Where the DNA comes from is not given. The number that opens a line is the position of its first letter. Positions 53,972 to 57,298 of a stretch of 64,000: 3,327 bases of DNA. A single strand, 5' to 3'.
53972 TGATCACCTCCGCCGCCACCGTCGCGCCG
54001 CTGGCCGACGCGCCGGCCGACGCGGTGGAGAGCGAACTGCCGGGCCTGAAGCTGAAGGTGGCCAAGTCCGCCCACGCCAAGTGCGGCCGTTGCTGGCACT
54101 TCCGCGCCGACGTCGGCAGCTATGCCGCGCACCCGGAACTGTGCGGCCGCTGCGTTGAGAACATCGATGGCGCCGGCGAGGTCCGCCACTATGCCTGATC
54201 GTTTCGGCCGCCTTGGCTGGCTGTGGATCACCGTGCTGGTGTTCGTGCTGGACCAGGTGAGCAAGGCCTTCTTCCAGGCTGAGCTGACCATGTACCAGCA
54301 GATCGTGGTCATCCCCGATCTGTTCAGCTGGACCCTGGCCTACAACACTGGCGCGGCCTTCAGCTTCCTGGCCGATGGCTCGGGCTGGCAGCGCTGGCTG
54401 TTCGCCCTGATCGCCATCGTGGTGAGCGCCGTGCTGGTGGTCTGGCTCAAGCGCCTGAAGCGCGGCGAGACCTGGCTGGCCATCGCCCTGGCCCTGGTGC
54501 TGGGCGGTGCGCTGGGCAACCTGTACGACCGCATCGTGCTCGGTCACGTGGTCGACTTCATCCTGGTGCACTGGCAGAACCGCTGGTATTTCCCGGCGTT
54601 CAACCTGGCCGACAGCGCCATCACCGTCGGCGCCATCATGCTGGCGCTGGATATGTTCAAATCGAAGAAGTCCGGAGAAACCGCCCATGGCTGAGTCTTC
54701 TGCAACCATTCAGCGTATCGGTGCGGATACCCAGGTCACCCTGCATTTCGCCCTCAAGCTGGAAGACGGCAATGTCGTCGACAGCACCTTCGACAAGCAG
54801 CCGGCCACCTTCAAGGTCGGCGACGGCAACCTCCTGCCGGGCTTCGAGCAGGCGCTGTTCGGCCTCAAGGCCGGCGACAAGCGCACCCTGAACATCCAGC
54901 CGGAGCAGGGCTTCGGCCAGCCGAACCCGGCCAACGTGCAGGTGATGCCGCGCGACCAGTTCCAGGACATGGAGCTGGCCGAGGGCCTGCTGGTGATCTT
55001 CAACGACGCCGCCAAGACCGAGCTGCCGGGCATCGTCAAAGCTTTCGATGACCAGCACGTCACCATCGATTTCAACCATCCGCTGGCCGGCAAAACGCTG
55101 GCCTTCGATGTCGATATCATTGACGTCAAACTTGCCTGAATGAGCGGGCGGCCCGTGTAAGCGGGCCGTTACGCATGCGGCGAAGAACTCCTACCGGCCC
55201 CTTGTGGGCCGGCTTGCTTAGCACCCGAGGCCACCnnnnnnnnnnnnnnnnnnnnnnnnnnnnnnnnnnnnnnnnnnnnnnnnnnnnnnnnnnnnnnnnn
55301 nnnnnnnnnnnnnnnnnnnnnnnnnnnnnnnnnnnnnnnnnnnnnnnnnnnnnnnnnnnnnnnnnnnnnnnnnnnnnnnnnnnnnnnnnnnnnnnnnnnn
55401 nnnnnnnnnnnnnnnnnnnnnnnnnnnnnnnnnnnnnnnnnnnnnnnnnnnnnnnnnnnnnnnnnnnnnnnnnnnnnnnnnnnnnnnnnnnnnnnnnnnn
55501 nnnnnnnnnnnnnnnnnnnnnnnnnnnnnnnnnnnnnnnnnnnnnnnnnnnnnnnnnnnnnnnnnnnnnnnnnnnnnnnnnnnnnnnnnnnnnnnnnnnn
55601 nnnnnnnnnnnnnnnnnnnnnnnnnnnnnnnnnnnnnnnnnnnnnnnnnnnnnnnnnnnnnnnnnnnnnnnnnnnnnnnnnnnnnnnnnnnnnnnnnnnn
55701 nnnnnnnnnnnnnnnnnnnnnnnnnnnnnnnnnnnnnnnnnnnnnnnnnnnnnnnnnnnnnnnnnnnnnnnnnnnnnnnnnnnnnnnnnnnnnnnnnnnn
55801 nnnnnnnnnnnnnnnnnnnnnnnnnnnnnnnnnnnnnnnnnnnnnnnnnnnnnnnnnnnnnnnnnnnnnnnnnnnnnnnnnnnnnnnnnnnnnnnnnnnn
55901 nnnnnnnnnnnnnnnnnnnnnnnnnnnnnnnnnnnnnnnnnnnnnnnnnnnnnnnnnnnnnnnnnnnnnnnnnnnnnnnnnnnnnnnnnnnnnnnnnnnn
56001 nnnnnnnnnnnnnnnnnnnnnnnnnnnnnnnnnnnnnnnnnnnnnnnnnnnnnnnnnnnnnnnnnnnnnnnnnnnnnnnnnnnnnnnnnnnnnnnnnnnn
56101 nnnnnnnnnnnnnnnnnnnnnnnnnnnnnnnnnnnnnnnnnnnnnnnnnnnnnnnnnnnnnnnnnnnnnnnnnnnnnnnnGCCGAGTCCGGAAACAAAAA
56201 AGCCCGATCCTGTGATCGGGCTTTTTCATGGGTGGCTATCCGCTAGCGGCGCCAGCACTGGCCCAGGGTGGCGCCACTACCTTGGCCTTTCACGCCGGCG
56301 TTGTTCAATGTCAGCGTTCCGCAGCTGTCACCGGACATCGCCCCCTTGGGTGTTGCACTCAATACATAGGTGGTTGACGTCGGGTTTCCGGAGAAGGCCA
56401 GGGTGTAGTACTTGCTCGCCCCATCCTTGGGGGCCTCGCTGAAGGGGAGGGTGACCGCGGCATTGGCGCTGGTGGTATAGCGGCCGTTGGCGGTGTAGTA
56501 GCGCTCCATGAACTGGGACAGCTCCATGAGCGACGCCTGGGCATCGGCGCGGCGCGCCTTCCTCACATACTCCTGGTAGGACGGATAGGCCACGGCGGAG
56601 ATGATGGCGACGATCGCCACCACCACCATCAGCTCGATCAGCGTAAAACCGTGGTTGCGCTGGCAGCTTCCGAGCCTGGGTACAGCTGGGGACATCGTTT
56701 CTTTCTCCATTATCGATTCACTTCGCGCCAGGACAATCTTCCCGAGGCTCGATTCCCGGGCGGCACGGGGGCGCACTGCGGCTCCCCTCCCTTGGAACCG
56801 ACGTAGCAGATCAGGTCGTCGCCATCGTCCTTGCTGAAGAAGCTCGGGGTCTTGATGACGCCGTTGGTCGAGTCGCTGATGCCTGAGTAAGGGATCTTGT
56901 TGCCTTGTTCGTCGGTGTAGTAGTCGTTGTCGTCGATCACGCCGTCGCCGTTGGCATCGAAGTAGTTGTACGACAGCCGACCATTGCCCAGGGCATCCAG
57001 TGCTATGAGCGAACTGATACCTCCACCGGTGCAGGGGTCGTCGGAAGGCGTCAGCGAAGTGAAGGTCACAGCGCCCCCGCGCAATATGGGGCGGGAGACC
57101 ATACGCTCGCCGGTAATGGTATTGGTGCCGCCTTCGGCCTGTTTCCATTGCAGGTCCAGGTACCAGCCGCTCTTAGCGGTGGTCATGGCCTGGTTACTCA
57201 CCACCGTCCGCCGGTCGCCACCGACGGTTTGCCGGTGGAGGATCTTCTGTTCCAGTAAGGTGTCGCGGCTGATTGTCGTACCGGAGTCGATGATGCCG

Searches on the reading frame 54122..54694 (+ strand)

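Call 7: search_protein_families(library=ncbifam, proteins=[window:54122-54694:+])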
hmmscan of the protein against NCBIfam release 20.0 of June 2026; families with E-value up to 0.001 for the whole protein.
window:54122-54694:+ (190 aa): 21 families
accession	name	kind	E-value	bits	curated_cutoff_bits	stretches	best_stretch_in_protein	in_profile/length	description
NF011366.0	PRK14785.1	subfamily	3.6e-51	173.9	256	1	31-179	42-190/198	lipoprotein signal peptidase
TIGR00077.1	lspA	equivalog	2.8e-40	137.9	73.95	1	32-184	10-160/164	signal peptidase II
NF011358.0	PRK14776.1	equivalog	4.3e-34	117.8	285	1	33-188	13-164/170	lipoprotein signal peptidase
NF011360.0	PRK14779.1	subfamily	6.8e-33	114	177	1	32-183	11-159/163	lipoprotein signal peptidase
NF011352.0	PRK14770.1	equivalog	6e-28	97.4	223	1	31-184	18-168/173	lipoprotein signal peptidase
NF011371.0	PRK14790.1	equivalog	1.7e-27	96.3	202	1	34-179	13-153/169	lipoprotein signal peptidase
NF011367.0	PRK14786.1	equivalog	3.2e-27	95.6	190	1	34-180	4-145/154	lipoprotein signal peptidase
NF011368.0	PRK14787.1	equivalog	7.4e-27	94.4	177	1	35-176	6-151/167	lipoprotein signal peptidase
NF011355.0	PRK14773.1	subfamily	1.2e-25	90.5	218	1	68-187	73-195/206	lipoprotein signal peptidase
NF011354.0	PRK14772.1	equivalog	8.2e-25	87.3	321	1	18-176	12-166/190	lipoprotein signal peptidase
NF011365.0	PRK14784.1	equivalog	8.4e-24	84.5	181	1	39-186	13-154/160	lipoprotein signal peptidase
NF011357.0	PRK14775.1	equivalog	2.5e-21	76.3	201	1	36-183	10-153/170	lipoprotein signal peptidase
NF011370.0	PRK14789.1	equivalog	1e-20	74.2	248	1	34-178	12-149/194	lipoprotein signal peptidase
NF011359.0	PRK14777.1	subfamily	6.3e-20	71.6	187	1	26-183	22-182/191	lipoprotein signal peptidase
NF011362.0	PRK14781.1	subfamily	6.8e-17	62.1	177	1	28-187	18-168/170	lipoprotein signal peptidase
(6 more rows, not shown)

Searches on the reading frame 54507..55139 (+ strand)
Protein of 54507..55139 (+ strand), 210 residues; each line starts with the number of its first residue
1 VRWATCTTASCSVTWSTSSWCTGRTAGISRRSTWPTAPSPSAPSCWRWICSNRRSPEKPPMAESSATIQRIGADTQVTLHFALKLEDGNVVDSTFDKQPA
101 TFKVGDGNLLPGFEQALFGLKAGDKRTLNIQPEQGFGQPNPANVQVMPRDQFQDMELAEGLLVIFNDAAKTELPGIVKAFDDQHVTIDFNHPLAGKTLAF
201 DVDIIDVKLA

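Call 7: search_protein_families(library=ncbifam, proteins=[window:54507-55139:+])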
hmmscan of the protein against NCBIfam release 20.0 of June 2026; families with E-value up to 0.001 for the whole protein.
window:54507-55139:+ (210 aa): 4 families
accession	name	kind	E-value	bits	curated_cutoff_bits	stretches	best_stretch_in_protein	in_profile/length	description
NF011676.0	PRK15095.1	equivalog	1.6e-37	128.4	125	1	70-208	4-144/156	FKBP-type peptidyl-prolyl cis-trans isomerase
NF008008.0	PRK10737.1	equivalog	1.5e-19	70.7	174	1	71-208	3-140/196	peptidylprolyl isomerase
TIGR00115.1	tig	equivalog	3.1e-06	26.3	180.2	1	76-134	154-211/410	trigger factor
NF008150.0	PRK10902.1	equivalog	0.00074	19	215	0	77-140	167-229/271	FKBP-type peptidyl-prolyl cis-trans isomerase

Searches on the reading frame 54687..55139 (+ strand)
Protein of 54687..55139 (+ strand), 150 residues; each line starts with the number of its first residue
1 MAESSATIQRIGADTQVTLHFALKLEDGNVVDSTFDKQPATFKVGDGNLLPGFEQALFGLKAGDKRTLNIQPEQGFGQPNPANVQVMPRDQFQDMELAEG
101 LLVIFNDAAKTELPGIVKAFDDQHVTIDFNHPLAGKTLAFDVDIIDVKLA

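Call 24: find_encoding_contigs(protein=window:54687-55139:+, flank=10000, max_places=10)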
Protein window:54687-55139:+ (150 aa): no gene with exactly this product is on record in the collection.

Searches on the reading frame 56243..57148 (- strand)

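Call 7: search_protein_families(library=ncbifam, proteins=[window:56243-57148:-])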
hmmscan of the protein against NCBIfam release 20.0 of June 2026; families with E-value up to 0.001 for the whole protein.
window:56243-57148:- (301 aa): 8 families
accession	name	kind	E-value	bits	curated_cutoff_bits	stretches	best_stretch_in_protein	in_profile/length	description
NF007862.0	PRK10574.1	equivalog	2.2e-14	53.8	138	1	164-226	3-65/145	prepilin peptidase-dependent pilin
NF041775.1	typeIV_PilA_Myxo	equivalog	3.5e-12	46.8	400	1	163-254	8-95/214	type IV pilin protein PilA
TIGR01710.1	typeII_sec_gspG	equivalog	1.4e-09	38.1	88.85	1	166-232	1-67/134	type II secretion system major pseudopilin GspG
TIGR02532.1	IV_pilin_GFxxxE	domain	1.7e-09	37.1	16.3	1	166-188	2-24/24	prepilin-type N-terminal cleavage/methylation domain-containing protein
TIGR01708.2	typeII_sec_gspH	equivalog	1.5e-07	31.6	80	1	166-206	2-42/169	type II secretion system minor pseudopilin GspH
NF007800.0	PRK10506.1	equivalog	8.9e-07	28.9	158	1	162-216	5-56/163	prepilin peptidase-dependent protein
NF041013.1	T4P_ComGE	equivalog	6.6e-05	22.9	49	1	163-207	1-45/83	competence type IV pilus minor pilin ComGE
TIGR02596.1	TIGR02596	subfamily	0.00013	22.2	70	1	168-202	1-35/196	Verru_Chthon cassette protein D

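Call 8: search_protein_families(library=pfam, proteins=[window:56243-57148:-])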
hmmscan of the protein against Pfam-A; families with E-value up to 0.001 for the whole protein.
window:56243-57148:- (301 aa): 2 families
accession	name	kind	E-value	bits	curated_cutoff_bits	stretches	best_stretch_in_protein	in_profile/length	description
PF16732.10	ComP_DUS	-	6.3e-28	97.9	27.3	1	189-280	1-87/87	Type IV minor pilin ComP, DNA uptake sequence receptor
PF07963.17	N_methyl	-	5.9e-10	38.7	21.2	1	164-188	3-27/27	Prokaryotic N-terminal methylation motif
